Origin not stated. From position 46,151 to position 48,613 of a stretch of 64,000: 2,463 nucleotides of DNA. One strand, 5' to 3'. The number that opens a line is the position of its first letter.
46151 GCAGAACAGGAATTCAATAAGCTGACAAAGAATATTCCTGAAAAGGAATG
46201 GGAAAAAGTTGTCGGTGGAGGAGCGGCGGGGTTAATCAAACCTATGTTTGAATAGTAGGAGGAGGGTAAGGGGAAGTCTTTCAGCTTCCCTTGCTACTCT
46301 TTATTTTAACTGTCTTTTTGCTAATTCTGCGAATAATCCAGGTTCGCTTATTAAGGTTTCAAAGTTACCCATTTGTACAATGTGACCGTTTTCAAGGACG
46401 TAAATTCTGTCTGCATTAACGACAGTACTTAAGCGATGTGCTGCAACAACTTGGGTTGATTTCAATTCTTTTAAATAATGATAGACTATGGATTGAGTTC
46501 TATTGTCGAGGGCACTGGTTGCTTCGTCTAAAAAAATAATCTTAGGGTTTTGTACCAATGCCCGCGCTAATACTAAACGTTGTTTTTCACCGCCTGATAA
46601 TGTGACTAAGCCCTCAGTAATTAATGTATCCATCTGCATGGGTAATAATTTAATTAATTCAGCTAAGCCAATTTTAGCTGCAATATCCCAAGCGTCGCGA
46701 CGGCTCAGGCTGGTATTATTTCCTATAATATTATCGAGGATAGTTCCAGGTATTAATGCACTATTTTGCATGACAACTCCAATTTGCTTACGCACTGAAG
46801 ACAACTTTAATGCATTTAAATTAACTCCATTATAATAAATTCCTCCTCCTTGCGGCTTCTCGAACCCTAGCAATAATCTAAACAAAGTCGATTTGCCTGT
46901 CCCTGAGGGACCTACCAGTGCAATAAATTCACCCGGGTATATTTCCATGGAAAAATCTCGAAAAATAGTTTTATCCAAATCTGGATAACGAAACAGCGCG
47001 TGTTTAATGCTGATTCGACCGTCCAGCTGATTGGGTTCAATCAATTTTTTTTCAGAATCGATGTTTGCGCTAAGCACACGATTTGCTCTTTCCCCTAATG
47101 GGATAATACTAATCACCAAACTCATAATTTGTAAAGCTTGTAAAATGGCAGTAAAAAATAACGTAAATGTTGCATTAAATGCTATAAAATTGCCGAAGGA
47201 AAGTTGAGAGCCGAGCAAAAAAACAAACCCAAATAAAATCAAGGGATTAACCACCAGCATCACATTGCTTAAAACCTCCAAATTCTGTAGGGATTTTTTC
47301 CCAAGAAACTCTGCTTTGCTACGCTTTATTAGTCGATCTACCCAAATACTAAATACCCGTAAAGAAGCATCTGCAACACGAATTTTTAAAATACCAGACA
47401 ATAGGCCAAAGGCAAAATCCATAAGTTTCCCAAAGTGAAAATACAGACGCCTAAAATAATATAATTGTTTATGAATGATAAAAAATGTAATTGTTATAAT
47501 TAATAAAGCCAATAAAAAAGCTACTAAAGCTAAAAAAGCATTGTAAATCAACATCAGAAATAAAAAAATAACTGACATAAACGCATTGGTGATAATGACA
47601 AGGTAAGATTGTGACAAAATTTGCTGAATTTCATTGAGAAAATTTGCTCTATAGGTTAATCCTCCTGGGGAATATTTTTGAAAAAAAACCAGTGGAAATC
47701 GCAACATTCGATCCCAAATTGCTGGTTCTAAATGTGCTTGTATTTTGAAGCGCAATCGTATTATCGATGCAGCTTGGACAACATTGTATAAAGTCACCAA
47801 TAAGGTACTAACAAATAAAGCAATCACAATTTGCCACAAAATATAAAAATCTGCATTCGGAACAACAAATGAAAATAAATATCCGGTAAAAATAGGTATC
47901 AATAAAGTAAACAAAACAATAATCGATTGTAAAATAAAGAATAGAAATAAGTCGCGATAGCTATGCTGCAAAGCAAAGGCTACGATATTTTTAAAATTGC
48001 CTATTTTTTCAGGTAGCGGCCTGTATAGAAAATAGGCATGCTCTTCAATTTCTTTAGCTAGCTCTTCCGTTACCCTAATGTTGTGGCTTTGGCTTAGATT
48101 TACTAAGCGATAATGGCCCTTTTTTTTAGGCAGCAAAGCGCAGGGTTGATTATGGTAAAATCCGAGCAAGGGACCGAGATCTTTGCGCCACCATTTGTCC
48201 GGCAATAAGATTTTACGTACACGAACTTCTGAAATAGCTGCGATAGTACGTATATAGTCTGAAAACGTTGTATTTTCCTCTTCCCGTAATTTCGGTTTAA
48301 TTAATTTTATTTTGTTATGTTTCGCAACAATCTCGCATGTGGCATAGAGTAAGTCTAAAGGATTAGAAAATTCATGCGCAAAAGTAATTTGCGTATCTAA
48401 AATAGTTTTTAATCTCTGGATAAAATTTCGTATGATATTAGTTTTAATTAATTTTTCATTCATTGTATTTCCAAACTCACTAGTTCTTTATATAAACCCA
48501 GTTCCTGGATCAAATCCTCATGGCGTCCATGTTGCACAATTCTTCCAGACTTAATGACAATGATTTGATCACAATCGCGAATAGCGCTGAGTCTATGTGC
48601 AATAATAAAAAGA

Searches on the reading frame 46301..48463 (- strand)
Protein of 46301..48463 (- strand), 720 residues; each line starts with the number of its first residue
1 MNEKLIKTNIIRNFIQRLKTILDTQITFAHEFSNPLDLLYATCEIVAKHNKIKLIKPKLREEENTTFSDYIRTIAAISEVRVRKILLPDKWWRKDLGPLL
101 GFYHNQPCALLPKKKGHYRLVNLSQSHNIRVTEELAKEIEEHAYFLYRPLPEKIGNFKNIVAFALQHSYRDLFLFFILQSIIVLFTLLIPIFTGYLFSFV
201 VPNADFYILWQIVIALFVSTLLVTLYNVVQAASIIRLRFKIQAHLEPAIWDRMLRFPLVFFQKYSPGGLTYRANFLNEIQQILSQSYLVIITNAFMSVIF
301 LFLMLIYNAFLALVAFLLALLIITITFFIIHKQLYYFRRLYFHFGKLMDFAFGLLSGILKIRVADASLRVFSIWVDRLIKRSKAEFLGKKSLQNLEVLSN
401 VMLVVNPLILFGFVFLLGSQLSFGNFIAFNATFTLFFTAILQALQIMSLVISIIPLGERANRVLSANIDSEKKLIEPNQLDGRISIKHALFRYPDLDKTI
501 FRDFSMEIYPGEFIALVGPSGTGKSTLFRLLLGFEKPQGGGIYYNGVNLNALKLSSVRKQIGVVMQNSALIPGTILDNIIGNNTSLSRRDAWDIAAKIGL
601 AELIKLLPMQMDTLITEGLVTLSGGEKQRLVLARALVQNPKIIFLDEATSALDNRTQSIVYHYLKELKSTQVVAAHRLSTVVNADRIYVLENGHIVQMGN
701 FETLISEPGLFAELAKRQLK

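Call 6: search_protein_families(library=pfam, proteins=[window:46301-48463:-], max_evalue=0.1)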
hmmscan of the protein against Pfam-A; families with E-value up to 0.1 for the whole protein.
window:46301-48463:- (720 aa): 12 families
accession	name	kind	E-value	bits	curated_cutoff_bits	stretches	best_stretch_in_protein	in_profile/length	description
PF00005.33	ABC_tran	-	3.5e-33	115.5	25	1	502-650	2-137/137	ABC transporter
PF00664.28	ABC_membrane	-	1.6e-11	44.9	28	1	172-439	1-273/274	ABC transporter transmembrane region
PF02463.25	SMC_N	-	6e-08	32.8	40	1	597-689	135-210/220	RecF/RecN/SMC N terminal domain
PF00004.35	AAA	-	0.00012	23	21.2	1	515-669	2-97/131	ATPase family associated with various cellular activities (AAA)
PF13191.12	AAA_16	-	0.00065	20.7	32.6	1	512-669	25-161/167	AAA ATPase domain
PF13401.12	AAA_22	-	0.0017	19.1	27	1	512-538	6-32/130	AAA domain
PF13304.12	AAA_21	-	0.0069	16.9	27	0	513-533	1-21/304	AAA domain, putative AbiEii toxin, Type IV TA system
PF07728.20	AAA_5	-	0.011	16.2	22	0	516-532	4-20/139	AAA domain (dynein-related subfamily)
PF13555.12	AAA_29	-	0.012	15.8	27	1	501-528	12-39/61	P-loop containing region of AAA domain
PF13558.12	SbcC_Walker_B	-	0.013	16.2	27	0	621-664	32-88/90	SbcC/RAD50-like, Walker B motif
PF03193.22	RsgA_GTPase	-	0.028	14.7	30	1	511-533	106-128/174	RsgA GTPase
PF13481.12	AAA_25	-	0.087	12.9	27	0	510-527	32-49/195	AAA domain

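Call 7: search_protein_families(library=ncbifam, proteins=[window:46301-48463:-], max_evalue=0.1)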
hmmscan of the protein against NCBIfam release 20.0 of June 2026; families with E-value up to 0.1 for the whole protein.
window:46301-48463:- (720 aa): 190 families (the best 25 are shown)
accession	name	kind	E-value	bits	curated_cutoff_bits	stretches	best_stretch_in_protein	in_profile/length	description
TIGR03797.1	NHLM_micro_ABC2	equivalog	3e-210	700.2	709.4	1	38-719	3-686/686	NHLP bacteriocin export ABC transporter permease/ATPase subunit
TIGR03796.1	NHLM_micro_ABC1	equivalog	2.4e-89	300.4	853.3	1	163-714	147-708/710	NHLP family bacteriocin export ABC transporter peptidase/permease/ATPase subunit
TIGR01846.1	type_I_sec_HlyB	subfamily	1.6e-79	268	725.55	1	71-718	37-692/694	type I secretion system permease/ATPase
TIGR03375.1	type_I_sec_LssB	subfamily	5.5e-74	249.7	693.1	1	44-705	12-689/696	type I secretion system permease/ATPase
TIGR02203.1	MsbA_lipidA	equivalog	5.7e-71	239.7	602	1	209-719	54-570/572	lipid A export permease/ATP-binding protein MsbA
TIGR00958.1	3a01208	subfamily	5.1e-68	230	874.6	1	167-714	158-710/711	antigen peptide transporter 2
TIGR02204.1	MsbA_rel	hypoth_equivalog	4e-66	223.9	780.4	1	158-719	7-576/576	ABC transporter, permease/ATP-binding protein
NF010178.0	PRK13657.1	equivalog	1.8e-62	211.6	733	1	174-718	22-570/588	glucan ABC transporter ATP-binding protein/ permease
NF008381.0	PRK11176.1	equivalog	6.1e-61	206.5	867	1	203-719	58-580/582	lipid A ABC transporter ATP-binding protein/permease MsbA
NF045513.1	HepA_fam_ABC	equivalog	6.4e-60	203.2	725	1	208-713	93-604/610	heterocyst formation ABC transporter subunit HepA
TIGR01193.1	bacteriocin_ABC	subfamily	2.7e-54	184.9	523.85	1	147-716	134-707/708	peptide cleavage/export ABC transporter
NF052233.1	CphA_assoc_ABC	equivalog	2.7e-54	184.8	880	1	204-719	224-744/766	cyanophycin metabolism-associated ABC transporter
NF008056.1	PRK10790.1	equivalog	3.1e-51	174.6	746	1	188-717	41-574/584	SmdB family multidrug efflux ABC transporter permease/ATP-binding protein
NF008364.0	PRK11160.1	equivalog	1.3e-49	169.3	630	1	239-717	89-574/575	heme ABC transporter ATP-binding protein/permease CydC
TIGR01842.1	type_I_sec_PrtD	subfamily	1.9e-49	168.6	510.15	1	170-705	6-541/544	type I secretion system permease/ATPase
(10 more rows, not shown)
